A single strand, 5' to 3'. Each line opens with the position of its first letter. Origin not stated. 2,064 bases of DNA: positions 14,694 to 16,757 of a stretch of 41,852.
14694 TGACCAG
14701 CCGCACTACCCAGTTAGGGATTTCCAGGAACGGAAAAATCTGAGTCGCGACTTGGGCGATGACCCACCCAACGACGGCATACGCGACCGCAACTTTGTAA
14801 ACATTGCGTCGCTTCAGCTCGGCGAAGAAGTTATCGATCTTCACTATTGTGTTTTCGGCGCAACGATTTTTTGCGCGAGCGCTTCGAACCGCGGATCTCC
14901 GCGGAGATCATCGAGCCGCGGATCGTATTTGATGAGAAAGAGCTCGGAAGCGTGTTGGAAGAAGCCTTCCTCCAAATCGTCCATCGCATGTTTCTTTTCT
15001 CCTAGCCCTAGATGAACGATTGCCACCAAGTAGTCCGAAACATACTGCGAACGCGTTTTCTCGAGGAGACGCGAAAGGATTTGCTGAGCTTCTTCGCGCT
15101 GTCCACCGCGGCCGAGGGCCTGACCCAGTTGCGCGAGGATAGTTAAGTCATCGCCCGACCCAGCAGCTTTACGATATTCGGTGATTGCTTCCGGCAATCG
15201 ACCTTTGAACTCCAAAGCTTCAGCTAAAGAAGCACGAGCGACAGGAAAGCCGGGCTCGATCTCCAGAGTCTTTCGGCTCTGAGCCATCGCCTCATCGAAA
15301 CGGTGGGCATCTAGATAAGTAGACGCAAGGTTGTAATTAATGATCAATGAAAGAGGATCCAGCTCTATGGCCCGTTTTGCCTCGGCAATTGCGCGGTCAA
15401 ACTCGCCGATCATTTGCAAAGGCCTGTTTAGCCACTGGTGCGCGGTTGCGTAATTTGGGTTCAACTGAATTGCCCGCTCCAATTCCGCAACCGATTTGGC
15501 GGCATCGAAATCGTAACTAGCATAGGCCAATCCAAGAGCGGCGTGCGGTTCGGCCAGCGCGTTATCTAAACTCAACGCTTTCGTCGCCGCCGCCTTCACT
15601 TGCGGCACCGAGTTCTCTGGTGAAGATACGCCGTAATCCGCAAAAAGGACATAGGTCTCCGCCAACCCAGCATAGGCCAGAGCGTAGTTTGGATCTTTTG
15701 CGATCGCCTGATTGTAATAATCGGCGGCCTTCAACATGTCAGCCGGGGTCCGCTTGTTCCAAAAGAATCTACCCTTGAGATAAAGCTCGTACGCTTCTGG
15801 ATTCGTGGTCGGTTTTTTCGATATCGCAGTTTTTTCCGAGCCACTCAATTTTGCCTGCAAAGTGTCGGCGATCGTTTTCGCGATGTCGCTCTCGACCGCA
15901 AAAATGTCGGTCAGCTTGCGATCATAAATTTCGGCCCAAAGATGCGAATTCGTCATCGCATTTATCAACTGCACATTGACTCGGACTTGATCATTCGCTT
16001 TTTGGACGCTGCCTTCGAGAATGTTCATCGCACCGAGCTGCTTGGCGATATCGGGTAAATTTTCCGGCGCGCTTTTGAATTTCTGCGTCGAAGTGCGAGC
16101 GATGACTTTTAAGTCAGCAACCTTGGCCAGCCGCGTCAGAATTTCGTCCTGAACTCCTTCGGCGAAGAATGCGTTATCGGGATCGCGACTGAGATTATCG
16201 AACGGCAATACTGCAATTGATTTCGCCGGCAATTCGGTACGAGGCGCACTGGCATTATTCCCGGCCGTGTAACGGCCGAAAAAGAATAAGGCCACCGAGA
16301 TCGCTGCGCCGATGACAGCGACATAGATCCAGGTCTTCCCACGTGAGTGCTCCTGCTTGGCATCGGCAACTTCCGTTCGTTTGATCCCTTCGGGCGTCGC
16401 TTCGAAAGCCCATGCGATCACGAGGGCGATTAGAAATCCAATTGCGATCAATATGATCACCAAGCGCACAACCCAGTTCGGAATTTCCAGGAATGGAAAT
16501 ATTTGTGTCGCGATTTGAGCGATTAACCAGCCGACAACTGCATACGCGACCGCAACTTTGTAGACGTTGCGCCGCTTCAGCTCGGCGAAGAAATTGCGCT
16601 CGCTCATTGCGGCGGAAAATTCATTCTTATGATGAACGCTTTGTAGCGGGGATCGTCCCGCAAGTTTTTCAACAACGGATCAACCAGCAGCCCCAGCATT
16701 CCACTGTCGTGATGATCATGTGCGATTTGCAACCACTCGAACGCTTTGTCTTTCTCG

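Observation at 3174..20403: Tandem, translationally coupled array of eight membrane-anchored TolB-N-like/TPR paralogs with no output domain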

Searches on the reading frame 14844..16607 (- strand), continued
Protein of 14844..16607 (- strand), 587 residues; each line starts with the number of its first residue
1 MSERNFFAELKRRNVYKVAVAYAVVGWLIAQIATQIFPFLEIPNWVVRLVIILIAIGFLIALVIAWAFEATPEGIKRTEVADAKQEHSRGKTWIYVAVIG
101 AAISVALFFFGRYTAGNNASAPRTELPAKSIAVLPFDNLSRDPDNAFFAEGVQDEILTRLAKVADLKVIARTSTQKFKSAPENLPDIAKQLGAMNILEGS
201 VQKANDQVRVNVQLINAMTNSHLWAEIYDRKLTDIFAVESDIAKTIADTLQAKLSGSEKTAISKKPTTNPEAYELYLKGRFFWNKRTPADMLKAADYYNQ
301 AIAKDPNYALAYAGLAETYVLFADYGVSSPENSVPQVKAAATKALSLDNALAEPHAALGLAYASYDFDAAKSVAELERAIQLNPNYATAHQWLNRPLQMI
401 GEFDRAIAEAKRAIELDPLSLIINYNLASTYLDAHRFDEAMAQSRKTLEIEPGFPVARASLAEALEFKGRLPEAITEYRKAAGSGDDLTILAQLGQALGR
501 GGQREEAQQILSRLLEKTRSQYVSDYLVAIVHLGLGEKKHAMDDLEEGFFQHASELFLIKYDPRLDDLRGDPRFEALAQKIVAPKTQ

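Call 29: fold_search(model_id=the predicted structure, library=pdb)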
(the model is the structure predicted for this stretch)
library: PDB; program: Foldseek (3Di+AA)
matches with E <= 10: 1473; with E <= 0.001: 284
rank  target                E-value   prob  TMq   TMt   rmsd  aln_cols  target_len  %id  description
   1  8chy                  3.9e-09  1.00  0.27  0.50  10.2       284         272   27  Crystal structure of an 8-repeat consensus TPR superhelix with Zinc. (released 2024-02-21)
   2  1w3b_A                3.9e-09  1.00  0.31  0.44  12.7       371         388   22  The superhelical TPR domain of O-linked GlcNAc transferase reveals structural similarities to importin alpha. (released 2004-09-09)
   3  6eou                  6.0e-09  1.00  0.28  0.43  13.0       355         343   22  O-GlcNAc transferase TPR domain with the intellectual disability associated mutation L254F (released 2018-05-09)
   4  9qhb                  6.3e-09  1.00  0.29  0.54   9.0       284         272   26  Crystal structure of 16-repeat CTPR protein with eliminated coordination sites (released 2025-10-22)
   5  9qhc_A                2.1e-08  1.00  0.31  0.55  12.7       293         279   28  Crystal structure of 8-repeat CTPR protein with eliminated coordination sites (released 2025-10-22)
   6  1w3b_B                3.5e-08  1.00  0.28  0.42  13.4       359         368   20  The superhelical TPR domain of O-linked GlcNAc transferase reveals structural similarities to importin alpha. (released 2004-09-09)
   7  7yeh_A                4.3e-08  1.00  0.28  0.18  13.3       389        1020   23  Cryo-EM structure of human OGT-OGA complex (released 2023-07-12)
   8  9qhc_B                4.6e-08  1.00  0.30  0.56  13.3       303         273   27  Crystal structure of 8-repeat CTPR protein with eliminated coordination sites (released 2025-10-22)
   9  7yea_A                6.3e-08  1.00  0.29  0.18  14.1       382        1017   21  Human O-GlcNAc transferase Dimer (released 2023-07-12)
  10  7ntf_B                1.4e-07  1.00  0.36  0.27   9.0       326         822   21  Cryo-EM structure of unliganded O-GlcNAc transferase (released 2021-11-17)
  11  7ntf_A                1.4e-07  1.00  0.35  0.24  11.4       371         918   20  Cryo-EM structure of unliganded O-GlcNAc transferase (released 2021-11-17)
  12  3ly8                  1.9e-07  1.00  0.39  0.67   4.7       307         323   14  Crystal structure of mutant D471E of the periplasmic domain of CadC (released 2011-02-09)
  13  3ly9                  2.8e-07  1.00  0.40  0.68   4.5       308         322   13  Crystal structure of mutant D471N of the periplasmic domain of CadC (released 2011-02-09)
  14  8dth_A                2.8e-07  1.00  0.21  0.18  15.6       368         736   18  Cryo-EM structure of Arabidopsis SPY alternative conformation 2 (released 2023-03-08)
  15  3ly7                  3.4e-07  1.00  0.40  0.68   4.6       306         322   14  Crystal structure of the periplasmic domain of CadC (released 2011-02-09)
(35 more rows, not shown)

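Call 37: search_solved_structures(query=A1, max_evalue=0.01, show_alignments=0)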
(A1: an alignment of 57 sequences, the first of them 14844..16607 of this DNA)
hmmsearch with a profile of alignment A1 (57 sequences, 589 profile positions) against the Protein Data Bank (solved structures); distinct sequences matched with E-value up to 0.01: 239 (the best 60 are shown).
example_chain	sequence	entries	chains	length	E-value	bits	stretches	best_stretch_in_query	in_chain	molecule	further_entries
8bu0_A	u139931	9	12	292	1.3e-88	301.4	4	355-510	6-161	Consensus tetratricopeptide repeat protein | Crystal structure of an 8-repeat consensus TPR superhelix with Zinc. | Monomer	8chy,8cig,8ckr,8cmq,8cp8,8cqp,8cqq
9qhb_A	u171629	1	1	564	3.7e-84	286.7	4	291-471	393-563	Engineered tetratricopeptide repeat protein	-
9qhc_A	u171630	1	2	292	1.4e-43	152.7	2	333-485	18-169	Engineered tetratricopeptide repeat protein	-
7yea_A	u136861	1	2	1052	3e-39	138.4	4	339-511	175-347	UDP-N-acetylglucosamine--peptide N-acetylglucosaminyltransferase 110 kDa subunit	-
7yeh_B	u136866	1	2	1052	4.2e-39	137.9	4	337-510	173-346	UDP-N-acetylglucosamine--peptide N-acetylglucosaminyltransferase 110 kDa subunit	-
7ntf_A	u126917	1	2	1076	5e-39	137.7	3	337-510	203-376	Isoform 1 of UDP-N-acetylglucosamine--peptide N-acetylglucosaminyltransferase 110 kDa subu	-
1w3b_A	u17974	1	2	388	5.3e-36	127.7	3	338-511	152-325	UDP-N-ACETYLGLUCOSAMINE--PEPTIDE N-ACETYLGLUCOSAMINYLTRANSFERASE 110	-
6eou_A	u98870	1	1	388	1e-32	116.8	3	375-486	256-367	UDP-N-acetylglucosamine--peptide N-acetylglucosaminyltransferase 110 kDa subunit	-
9gzg_A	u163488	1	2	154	1.1e-23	87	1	332-471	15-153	Engineered CTPR protein with glutamic acids for conductivity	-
8ch0_A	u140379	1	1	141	8.9e-23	84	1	355-487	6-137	Consensus tetratricopeptide repeat protein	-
2fo7_A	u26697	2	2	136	1.4e-22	83.3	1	356-487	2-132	SYNTHETIC CONSENSUS TPR PROTEIN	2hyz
7obi_A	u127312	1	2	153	3.2e-22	82.2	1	333-466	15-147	CTPR-rv4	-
9g8o_B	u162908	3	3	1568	2.8e-21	79.1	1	237-500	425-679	Superkiller complex protein 3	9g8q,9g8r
7qdr_B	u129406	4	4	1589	4e-21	78.6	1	237-500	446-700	Tetratricopeptide repeat protein 37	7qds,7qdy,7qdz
7y4i_A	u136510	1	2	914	2.3e-20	76.1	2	289-508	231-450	Probable UDP-N-acetylglucosamine--peptide N-acetylglucosaminyltransferase SPINDLY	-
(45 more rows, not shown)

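Call 45: search_protein_families(library=ncbifam, proteins=[L002:3416-5542:+], max_evalue=0.001)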
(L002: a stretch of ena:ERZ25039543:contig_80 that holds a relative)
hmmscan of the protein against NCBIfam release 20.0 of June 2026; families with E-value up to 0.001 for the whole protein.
L002:3416-5542:+ (708 aa): 19 families
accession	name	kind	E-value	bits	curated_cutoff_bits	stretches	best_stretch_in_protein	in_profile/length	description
TIGR04510.1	mod_pep_cyc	subfamily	2.5e-22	79.2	400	2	441-665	402-624/814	putative peptide modification system cyclase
TIGR02521.1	type_IV_pilW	equivalog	1e-19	71.1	154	2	517-665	43-194/234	type IV pilus biogenesis/stability protein PilW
NF040959.1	MamA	equivalog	2.6e-17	62.9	200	1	455-548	89-182/204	magnetosome protein MamA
TIGR02917.1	PEP_TPR_lipo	equivalog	6.2e-16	57.5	312.2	1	520-667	276-424/899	XrtA/PEP-CTERM system TPR-repeat protein PrsT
NF009037.0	PRK12370.1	equivalog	3.8e-14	52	589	1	245-657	120-524/553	HilA/EilA family virulence transcriptional regulator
NF033762.1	social_mot_Tgl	equivalog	4.2e-13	49.2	225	2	513-629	39-159/252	social motility TPR repeat lipoprotein Tgl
NF008391.2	PRK11189.1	equivalog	4e-09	36.4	250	1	492-616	86-210/297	lipoprotein NlpI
TIGR00990.1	3a0801s09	subfamily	8.2e-09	34.6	757.25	1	456-600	320-460/615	mitochondrial import receptor subunit TOM70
NF047558.1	TPR_END_plus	domain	1.8e-08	34.2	32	1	645-697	4-56/56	TPR end-of-group domain-containing protein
NF058673.1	LipAdnlyCyLipJMY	equivalog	2.8e-07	29.6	800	1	58-141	344-420/449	bifunctional lipase/adenylate cyclase LipJ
NF007540.1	PRK10153.1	equivalog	4.2e-06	25.9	400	1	192-432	155-381/516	lysine decarboxylation/transport transcriptional activator CadC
NF007302.0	PRK09782.1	equivalog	6.9e-06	24.3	1223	0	552-632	625-706/990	phage receptor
NF033758.1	gliding_GltE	equivalog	2e-05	23.7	225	1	413-603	138-320/411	adventurous gliding motility TPR repeat lipoprotein GltE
TIGR02552.1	LcrH_SycD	equivalog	2.4e-05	24.1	104.8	0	544-637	23-117/136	SycD/LcrH family type III secretion system chaperone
NF052415.1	T3SS_chap_SctY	equivalog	6.8e-05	23.3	70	0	512-597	13-101/106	type III secretion apparatus assembly chaperone SctY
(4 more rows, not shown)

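Call 53: search_protein_families(library=padloc, proteins=[window:14844-16607:-], max_evalue=0.001)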
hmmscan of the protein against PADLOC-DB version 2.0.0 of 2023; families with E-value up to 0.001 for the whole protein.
window:14844-16607:- (587 aa): 0 families

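Call 60: search_dna_similar(query=window:14844-16607:-, collection=plasmids, mode=protein, max_evalue=1e-8, max_rows=25)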
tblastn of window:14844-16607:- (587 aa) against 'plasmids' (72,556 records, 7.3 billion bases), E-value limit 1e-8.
Records with a match: 571; places in all: 1354; records where one place covers at least 80% of the query: 0.
Best place of each record, by identity: <60% 571.
By first word of the organism name: Rhizobium 240; Sinorhizobium 157; Bradyrhizobium 21; Ensifer 20; Agrobacterium 14; Mesorhizobium 11; Microvirga 9; Phyllobacterium 9; Aminobacter 9; Azospirillum 9; and 32 more.
By predicted mobility (MOB-suite, as given by PLSDB): non-mobilizable 276; conjugative 187; mobilizable 108.
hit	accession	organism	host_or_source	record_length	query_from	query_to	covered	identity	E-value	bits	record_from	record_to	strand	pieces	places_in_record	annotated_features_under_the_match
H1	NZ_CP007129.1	Gemmatirosa kalamazoonensis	-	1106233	129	543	71%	39.5%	6e-69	250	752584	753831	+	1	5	record has no annotation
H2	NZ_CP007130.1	Gemmatirosa kalamazoonensis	-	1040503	130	581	77%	36.1%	4e-73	262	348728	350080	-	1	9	record has no annotation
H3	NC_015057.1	Granulicella tundricola MP5ACTX9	-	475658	127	581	78%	33.2%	4e-51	197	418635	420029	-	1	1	winged helix-turn-helix domain-containing protein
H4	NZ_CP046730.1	Ralstonia syzygii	tobacco,cell culture,leaf veins ...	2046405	130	560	73%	35.0%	8e-71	255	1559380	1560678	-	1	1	none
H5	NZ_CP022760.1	Ralstonia solanacearum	Solanum tuberosum,single cell,Potato ...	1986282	130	560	73%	35.0%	2e-70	254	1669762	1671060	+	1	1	none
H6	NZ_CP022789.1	Ralstonia solanacearum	Solanum tuberosum,single cell,Potato ...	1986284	130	560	73%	35.0%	2e-70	254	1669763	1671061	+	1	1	none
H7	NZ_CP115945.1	Ralstonia syzygii R24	Syzygium aromaticum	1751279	131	560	73%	35.1%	1e-70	254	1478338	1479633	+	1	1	none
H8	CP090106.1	Sinorhizobium meliloti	Medicago,Cell culture,Plant nodule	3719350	130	546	71%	36.0%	1e-56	213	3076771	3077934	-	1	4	tetratricopeptide repeat protein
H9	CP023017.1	Ralstonia solanacearum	Solanum tuberosum,single cell,Potato ...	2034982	130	560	73%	34.3%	2e-67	245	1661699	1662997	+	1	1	hypothetical protein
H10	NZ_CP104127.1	Sinorhizobium sp. M103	Phaseolus vulgaris,cell ...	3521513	130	546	71%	35.3%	2e-54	207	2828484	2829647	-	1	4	none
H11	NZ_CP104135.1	Sinorhizobium sp. C101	Phaseolus vulgaris,cell ...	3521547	130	546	71%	35.3%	2e-54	207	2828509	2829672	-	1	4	none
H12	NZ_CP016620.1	Microvirga ossetica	Vicia alpestris,cell culture,nodules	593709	116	557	75%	33.0%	5e-48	188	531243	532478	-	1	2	adenylate/guanylate cyclase domain-containing protein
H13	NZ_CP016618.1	Microvirga ossetica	Vicia alpestris,cell culture,nodules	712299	130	557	73%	33.0%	8e-47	184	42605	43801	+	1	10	none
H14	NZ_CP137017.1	Sinorhizobium fredii GR64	Phaseolus vulgaris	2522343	120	474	60%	39.1%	1e-58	219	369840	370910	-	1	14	record has no annotation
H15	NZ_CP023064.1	Sinorhizobium sp. CCBAU 05631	G.max,nodule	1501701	120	474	60%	38.8%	3e-58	218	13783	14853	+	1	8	record has no annotation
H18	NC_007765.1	Rhizobium etli CFN 42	-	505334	94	474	65%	35.4%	9e-58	217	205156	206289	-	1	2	adenylate/guanylate cyclase domain-containing protein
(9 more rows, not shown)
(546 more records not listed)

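Call 61: get_annotated_region(hit=H3, flank=3000)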
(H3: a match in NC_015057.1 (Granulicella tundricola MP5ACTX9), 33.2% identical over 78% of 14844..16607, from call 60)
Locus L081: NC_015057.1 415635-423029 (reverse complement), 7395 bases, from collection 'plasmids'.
description: Granulicella tundricola MP5ACTX9 plasmid pACIX901, complete sequence
organism: Granulicella tundricola MP5ACTX9 (NCBI taxid 1198114)
taxonomy: Bacteria; Acidobacteriota; Terriglobia; Terriglobales; Acidobacteriaceae; Granulicella; Granulicella tundricola; Granulicella tundricola MP5ACTX9
host: -; source: -; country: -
typing (MOB-suite, as given by PLSDB): non-mobilizable
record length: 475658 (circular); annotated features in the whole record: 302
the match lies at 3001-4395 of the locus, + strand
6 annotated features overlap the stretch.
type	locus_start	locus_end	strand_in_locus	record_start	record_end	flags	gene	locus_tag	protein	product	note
CDS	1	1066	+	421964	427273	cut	-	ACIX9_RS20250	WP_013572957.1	Ig-like domain repeat protein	-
CDS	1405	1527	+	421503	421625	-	-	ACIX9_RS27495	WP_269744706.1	hypothetical protein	-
CDS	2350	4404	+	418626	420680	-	-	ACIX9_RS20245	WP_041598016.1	winged helix-turn-helix domain-containing protein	GO:0000160 - phosphorelay signal transduction system [Evidence IEA]; GO:0006355 - regulation of DNA-templated ...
CDS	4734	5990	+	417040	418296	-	-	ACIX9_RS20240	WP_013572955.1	MFS transporter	GO:0055085 - transmembrane transport [Evidence IEA]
CDS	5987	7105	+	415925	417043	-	-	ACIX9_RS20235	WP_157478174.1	alpha/beta fold hydrolase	-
CDS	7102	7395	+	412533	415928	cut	-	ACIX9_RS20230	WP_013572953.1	TonB-dependent receptor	GO:0015891 - siderophore transport [Evidence IEA]; GO:0055085 - transmembrane transport [Evidence IEA]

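Call 62: get_annotated_region(hit=H18, flank=3000)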
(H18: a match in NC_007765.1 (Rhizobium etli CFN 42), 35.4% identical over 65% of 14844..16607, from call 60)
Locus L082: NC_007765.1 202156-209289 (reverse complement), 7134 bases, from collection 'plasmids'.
description: Rhizobium etli CFN 42 plasmid p42e, complete sequence
organism: Rhizobium etli CFN 42 (NCBI taxid 347834)
taxonomy: Bacteria; Pseudomonadota; Alphaproteobacteria; Hyphomicrobiales; Rhizobiaceae; Rhizobium; Rhizobium etli; Rhizobium etli CFN 42
host: -; source: -; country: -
typing (MOB-suite, as given by PLSDB): non-mobilizable
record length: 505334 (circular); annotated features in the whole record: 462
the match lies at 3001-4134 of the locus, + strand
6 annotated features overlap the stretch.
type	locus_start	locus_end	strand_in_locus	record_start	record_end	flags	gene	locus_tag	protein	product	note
CDS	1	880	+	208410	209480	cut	ugpC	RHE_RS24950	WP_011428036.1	sn-glycerol-3-phosphate ABC transporter ATP-binding protein UgpC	-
CDS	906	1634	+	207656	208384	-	-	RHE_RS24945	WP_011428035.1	SDR family oxidoreductase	-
CDS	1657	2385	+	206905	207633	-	-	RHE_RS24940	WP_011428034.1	SDR family oxidoreductase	-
CDS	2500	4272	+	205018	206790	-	-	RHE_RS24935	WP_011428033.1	adenylate/guanylate cyclase domain-containing protein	-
CDS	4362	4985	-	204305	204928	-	-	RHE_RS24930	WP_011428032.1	response regulator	GO:0000160 - phosphorelay signal transduction system [Evidence IEA]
CDS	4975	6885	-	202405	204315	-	-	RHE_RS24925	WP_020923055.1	PAS domain-containing sensor histidine kinase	-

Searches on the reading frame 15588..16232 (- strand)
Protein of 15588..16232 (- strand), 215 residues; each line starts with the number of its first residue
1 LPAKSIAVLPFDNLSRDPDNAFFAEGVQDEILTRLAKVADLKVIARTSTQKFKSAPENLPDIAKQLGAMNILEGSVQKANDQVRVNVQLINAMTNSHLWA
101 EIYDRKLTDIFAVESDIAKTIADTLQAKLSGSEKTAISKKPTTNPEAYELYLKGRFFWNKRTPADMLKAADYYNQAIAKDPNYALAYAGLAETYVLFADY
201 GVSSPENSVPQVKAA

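Call 42: search_solved_structures(query=A3, max_evalue=10, show_alignments=0)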
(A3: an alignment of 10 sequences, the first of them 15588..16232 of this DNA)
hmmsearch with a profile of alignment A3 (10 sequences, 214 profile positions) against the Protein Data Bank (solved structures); distinct sequences matched with E-value up to 10: 131 (the best 60 are shown).
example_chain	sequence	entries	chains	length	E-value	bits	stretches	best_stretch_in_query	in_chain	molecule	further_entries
9qhb_A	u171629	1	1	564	1.6e-49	171.6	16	162-196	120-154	Engineered tetratricopeptide repeat protein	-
9qhc_A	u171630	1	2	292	1.1e-26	96.9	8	161-194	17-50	Engineered tetratricopeptide repeat protein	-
8bu0_A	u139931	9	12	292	5.3e-26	94.7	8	161-194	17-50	Consensus tetratricopeptide repeat protein | Crystal structure of an 8-repeat consensus TPR superhelix with Zinc. | Monomer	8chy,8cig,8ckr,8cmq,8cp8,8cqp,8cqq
7yeh_B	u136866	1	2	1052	6e-24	88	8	156-196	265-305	UDP-N-acetylglucosamine--peptide N-acetylglucosaminyltransferase 110 kDa subunit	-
7yea_A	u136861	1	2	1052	6.1e-24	88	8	156-196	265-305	UDP-N-acetylglucosamine--peptide N-acetylglucosaminyltransferase 110 kDa subunit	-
7ntf_A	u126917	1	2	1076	8.6e-24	87.5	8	156-195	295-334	Isoform 1 of UDP-N-acetylglucosamine--peptide N-acetylglucosaminyltransferase 110 kDa subu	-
1w3b_A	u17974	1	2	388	1.2e-21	80.4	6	158-195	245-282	UDP-N-ACETYLGLUCOSAMINE--PEPTIDE N-ACETYLGLUCOSAMINYLTRANSFERASE 110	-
6eou_A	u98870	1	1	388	1.8e-21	79.9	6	155-195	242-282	UDP-N-acetylglucosamine--peptide N-acetylglucosaminyltransferase 110 kDa subunit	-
7obi_A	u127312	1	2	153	3.9e-17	65.7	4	161-195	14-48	CTPR-rv4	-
9gzg_A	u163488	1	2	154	6.1e-16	61.8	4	162-196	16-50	Engineered CTPR protein with glutamic acids for conductivity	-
2fo7_A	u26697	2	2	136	1.6e-12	50.6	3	161-194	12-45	SYNTHETIC CONSENSUS TPR PROTEIN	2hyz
8ch0_A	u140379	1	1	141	2.4e-12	50.1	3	161-195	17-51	Consensus tetratricopeptide repeat protein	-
3kd7_A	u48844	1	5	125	2.7e-12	49.9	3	161-196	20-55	CTPR390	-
1na0_A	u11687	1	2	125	1e-11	48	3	161-194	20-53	designed protein CTPR3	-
5nps_A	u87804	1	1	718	2.7e-11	46.6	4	165-201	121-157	UDP-N-acetylglucosamine--peptide N-acetylglucosaminyltransferase 110 kDa subunit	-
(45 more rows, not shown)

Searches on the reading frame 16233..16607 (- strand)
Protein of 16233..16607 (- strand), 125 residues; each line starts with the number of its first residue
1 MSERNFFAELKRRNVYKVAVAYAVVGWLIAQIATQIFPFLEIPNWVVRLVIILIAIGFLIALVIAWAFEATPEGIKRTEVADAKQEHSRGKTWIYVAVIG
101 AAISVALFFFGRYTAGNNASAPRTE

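Call 59: search_dna_similar(query=window:16233-16607:-, collection=plasmids, mode=protein, max_evalue=0.001, max_rows=30)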
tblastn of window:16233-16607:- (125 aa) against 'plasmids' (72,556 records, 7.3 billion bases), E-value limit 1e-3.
No match.
